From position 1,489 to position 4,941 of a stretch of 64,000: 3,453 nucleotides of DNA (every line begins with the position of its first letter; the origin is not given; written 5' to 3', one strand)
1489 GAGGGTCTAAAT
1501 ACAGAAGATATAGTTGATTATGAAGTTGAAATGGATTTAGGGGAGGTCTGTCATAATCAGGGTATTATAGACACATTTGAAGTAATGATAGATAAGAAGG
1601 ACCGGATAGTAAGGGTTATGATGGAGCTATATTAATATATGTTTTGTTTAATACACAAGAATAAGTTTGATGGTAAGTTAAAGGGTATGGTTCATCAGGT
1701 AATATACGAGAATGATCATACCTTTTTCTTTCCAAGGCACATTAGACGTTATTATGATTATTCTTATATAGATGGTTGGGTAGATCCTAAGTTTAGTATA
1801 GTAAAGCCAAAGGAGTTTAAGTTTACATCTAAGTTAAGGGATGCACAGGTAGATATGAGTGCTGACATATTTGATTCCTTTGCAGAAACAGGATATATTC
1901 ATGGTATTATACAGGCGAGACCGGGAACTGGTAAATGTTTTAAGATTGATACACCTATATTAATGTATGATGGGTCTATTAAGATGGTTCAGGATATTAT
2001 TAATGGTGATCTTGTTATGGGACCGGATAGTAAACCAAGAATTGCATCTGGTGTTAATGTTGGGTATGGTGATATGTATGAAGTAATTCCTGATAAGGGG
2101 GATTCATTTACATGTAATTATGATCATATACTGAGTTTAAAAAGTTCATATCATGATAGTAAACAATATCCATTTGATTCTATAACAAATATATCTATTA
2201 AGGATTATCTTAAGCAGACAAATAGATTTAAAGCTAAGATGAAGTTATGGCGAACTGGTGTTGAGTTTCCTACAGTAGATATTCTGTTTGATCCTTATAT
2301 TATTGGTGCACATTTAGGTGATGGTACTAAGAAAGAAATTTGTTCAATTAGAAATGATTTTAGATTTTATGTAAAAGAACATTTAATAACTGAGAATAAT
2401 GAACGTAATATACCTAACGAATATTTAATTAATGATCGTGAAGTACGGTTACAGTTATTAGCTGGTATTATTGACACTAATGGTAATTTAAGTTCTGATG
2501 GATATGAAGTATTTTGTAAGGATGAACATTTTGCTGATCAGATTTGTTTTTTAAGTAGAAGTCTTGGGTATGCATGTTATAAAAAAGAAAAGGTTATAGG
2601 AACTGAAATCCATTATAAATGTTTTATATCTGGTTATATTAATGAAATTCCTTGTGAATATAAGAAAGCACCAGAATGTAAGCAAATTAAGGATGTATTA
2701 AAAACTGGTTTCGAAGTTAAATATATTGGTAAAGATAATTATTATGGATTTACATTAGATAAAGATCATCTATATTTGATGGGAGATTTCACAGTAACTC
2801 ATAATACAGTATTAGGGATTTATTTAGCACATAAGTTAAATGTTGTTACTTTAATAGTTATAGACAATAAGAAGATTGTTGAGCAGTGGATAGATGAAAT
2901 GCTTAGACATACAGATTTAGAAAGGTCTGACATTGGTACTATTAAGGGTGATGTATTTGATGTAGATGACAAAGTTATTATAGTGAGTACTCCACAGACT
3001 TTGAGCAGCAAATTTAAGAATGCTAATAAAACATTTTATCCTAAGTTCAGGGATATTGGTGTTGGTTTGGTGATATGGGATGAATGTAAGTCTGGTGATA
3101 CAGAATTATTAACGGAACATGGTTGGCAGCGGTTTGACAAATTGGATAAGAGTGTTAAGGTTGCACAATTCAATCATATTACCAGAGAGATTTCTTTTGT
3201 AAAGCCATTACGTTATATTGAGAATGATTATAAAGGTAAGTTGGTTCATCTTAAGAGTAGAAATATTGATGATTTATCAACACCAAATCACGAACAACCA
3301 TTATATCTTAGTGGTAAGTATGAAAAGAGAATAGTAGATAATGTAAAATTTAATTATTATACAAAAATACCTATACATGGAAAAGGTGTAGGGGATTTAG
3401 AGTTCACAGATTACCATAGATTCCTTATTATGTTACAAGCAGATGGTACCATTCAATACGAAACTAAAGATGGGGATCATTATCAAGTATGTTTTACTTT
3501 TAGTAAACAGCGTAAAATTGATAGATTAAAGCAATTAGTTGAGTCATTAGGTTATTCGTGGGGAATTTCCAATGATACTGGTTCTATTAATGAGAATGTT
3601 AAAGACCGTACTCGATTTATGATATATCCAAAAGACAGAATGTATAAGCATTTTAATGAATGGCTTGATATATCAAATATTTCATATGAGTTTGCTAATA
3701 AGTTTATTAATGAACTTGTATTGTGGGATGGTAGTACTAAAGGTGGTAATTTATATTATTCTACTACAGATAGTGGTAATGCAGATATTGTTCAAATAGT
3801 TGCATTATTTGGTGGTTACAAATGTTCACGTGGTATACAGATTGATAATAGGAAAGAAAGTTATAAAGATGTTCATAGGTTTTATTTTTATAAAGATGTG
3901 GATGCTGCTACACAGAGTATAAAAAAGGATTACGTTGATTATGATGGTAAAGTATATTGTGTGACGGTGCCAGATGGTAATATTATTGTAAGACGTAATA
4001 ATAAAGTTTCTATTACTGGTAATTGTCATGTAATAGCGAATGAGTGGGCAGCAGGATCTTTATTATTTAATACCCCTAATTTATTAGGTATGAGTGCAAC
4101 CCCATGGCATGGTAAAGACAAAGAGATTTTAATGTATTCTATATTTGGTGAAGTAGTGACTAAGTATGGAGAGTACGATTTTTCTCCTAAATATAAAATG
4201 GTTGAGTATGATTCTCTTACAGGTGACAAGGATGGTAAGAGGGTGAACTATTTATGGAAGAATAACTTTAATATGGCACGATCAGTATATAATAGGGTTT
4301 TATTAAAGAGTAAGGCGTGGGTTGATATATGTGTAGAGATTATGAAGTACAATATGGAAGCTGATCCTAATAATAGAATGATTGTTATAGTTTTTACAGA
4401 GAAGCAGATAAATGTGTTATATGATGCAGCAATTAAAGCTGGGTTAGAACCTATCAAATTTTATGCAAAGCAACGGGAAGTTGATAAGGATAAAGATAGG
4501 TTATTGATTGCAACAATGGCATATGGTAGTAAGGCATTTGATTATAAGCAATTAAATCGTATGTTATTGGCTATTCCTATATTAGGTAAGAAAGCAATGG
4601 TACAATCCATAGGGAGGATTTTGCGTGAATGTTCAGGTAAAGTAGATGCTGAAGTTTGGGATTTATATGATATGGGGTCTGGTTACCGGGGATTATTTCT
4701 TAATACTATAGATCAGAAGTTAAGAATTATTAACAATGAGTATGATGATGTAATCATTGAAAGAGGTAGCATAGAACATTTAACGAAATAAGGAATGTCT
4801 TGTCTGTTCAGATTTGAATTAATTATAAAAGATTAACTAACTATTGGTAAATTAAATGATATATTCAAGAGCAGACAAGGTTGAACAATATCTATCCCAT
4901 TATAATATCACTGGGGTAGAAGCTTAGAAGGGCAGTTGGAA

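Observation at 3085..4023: Second intein in the same helicase, inside motif II (DE | CH), with an atypical C-terminal Gly-Asn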

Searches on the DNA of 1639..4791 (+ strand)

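Call 7: search_dna_similar(query=window:1639-4791:+, collection=phages, mode=near, max_rows=20)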
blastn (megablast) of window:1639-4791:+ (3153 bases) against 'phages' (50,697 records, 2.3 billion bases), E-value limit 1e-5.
No match.
